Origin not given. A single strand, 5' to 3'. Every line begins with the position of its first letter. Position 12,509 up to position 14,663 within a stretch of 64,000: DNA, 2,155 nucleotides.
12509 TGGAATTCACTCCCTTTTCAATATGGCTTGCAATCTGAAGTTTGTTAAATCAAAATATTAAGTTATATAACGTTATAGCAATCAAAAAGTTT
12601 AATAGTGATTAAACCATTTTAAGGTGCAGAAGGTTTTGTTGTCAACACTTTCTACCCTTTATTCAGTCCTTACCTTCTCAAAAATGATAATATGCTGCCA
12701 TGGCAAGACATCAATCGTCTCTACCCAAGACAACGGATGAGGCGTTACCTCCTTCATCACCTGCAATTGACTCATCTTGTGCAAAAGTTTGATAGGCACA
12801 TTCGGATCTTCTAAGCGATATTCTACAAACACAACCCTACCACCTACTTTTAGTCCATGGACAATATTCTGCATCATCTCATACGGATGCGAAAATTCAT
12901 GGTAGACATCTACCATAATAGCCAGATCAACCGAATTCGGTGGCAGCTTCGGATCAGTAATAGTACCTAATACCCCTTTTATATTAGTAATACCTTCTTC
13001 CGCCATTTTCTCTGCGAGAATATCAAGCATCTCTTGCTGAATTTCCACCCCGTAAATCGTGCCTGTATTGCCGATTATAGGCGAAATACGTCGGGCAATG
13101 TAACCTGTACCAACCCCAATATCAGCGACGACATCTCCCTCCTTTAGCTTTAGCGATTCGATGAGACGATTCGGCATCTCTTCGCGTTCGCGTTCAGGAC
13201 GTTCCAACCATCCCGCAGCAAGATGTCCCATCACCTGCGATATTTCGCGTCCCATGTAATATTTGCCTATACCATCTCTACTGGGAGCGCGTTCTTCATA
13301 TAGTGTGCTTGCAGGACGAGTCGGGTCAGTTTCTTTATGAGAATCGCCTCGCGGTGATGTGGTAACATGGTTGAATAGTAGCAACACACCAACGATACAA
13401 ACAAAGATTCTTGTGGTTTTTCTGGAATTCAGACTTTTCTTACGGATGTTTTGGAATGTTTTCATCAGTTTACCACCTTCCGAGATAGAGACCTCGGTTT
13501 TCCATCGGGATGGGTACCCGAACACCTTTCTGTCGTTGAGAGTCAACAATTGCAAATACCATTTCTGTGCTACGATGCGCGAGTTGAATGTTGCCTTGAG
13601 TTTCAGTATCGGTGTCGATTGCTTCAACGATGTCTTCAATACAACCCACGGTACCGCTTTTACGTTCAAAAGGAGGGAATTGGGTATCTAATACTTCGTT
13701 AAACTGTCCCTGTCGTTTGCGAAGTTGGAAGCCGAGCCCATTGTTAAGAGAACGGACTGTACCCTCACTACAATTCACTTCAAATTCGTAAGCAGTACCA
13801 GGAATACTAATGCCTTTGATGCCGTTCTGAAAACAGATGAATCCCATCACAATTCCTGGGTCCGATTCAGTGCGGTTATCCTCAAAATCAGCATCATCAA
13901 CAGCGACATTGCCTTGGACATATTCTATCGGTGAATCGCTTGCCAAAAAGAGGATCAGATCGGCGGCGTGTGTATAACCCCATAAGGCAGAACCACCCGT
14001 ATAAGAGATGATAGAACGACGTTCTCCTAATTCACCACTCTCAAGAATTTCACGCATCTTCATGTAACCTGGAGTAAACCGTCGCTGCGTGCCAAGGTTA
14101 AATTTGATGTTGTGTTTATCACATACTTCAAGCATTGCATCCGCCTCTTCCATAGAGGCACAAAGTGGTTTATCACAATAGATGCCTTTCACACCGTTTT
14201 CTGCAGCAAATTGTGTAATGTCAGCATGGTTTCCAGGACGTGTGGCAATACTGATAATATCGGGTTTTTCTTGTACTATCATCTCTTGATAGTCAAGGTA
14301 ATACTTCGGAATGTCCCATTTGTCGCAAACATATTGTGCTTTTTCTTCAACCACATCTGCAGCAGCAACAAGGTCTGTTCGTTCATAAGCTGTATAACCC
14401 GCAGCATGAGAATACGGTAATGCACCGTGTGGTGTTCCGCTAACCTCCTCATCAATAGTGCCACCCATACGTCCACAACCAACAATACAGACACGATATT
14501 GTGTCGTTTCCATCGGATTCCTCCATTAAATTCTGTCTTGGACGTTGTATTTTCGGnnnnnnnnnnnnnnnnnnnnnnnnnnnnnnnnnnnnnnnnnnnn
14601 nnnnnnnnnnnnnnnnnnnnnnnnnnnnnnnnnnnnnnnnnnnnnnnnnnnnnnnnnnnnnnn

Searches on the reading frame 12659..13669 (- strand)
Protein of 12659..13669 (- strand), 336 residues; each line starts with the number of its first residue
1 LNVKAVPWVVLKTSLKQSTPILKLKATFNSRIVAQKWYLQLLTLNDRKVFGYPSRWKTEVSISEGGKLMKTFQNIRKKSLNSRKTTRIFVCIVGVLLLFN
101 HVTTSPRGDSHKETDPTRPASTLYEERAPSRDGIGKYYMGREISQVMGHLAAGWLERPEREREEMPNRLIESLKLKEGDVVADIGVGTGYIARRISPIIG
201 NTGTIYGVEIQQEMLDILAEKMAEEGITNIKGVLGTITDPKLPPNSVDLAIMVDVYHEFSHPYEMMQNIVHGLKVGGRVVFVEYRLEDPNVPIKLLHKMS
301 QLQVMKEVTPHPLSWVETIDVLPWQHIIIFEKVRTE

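Call 18: search_protein_families(library=pfam, proteins=[window:12659-13669:-], max_evalue=0.00001)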
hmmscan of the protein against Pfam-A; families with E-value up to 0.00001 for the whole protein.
window:12659-13669:- (336 aa): 7 families
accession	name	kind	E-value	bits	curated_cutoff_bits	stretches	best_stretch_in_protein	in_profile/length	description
PF13649.12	Methyltransf_25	-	2.2e-13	51.1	27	1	181-277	1-97/97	Methyltransferase domain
PF08241.18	Methyltransf_11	-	1.4e-12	48.5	21.2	1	183-281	2-95/95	Methyltransferase domain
PF13847.12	Methyltransf_31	-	2.1e-12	47.4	27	1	176-306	2-129/145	Methyltransferase domain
PF08242.18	Methyltransf_12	-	2e-10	41.7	30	1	183-279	2-98/98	Methyltransferase domain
PF01209.24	Ubie_methyltran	-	3e-10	40.3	20.1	1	174-284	44-154/233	ubiE/COQ5 methyltransferase family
PF01135.25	PCMT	-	2.9e-07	30.9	20.3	1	165-235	61-131/210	Protein-L-isoaspartate(D-aspartate) O-methyltransferase (PCMT)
PF01269.23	Fibrillarin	-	7.4e-07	29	27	1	170-280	64-173/227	Fibrillarin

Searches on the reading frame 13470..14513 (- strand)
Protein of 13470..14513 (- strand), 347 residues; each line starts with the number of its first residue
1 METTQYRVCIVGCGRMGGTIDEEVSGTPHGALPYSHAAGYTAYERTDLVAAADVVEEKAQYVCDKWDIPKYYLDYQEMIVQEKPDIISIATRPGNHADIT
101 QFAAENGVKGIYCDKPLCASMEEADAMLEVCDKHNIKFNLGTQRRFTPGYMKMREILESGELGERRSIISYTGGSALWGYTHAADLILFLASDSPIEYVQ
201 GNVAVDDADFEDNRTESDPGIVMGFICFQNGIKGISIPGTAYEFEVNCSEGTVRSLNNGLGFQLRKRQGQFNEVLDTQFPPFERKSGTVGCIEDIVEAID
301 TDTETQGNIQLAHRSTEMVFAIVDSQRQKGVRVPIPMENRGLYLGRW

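Call 18: search_protein_families(library=pfam, proteins=[window:13470-14513:-], max_evalue=0.00001)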
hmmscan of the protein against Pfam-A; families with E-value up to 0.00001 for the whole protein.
window:13470-14513:- (347 aa): 1 family
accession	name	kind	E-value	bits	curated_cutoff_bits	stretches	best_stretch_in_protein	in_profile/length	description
PF01408.29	GFO_IDH_MocA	-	2.1e-19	70.8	24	1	7-138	2-116/120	Oxidoreductase family, NAD-binding Rossmann fold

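Call 45: search_protein_families(library=ncbifam, proteins=[window:13470-14513:-], max_evalue=0.00001)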
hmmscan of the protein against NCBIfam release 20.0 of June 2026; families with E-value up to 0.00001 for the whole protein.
window:13470-14513:- (347 aa): 7 families
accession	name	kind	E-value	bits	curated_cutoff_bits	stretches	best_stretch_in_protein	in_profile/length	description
TIGR04380.1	myo_inos_iolG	equivalog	1.3e-23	83.4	355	1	34-171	14-151/330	inositol 2-dehydrogenase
NF040723.1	UDP-GlcNAcDh_Arch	equivalog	8.1e-21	74.8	450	1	30-168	9-144/302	UDP-N-acetylglucosamine 3-dehydrogenase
NF052479.1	LevoglcsnDh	equivalog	2.2e-14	53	650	1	6-164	4-153/386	levoglucosan dehydrogenase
NF041392.1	XylDh_Gfo6_Halo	equivalog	2.9e-13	49.3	350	1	55-170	51-168/350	D-xylose 1-dehydrogenase Gfo6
NF058561.1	BT_2158_fam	equivalog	3.2e-13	49.1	750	1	43-173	54-185/487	glycoside 3-dehydrogenase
NF052679.1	InsChiInosDhIolG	equivalog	2.5e-11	43.2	540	1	46-165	28-148/343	bifunctional inositol 2-dehydrogenase/D-chiro-inositol 1-dehydrogenase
NF007574.0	PRK10206.1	equivalog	1.3e-06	27.7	352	1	71-168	53-149/345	oxidoreductase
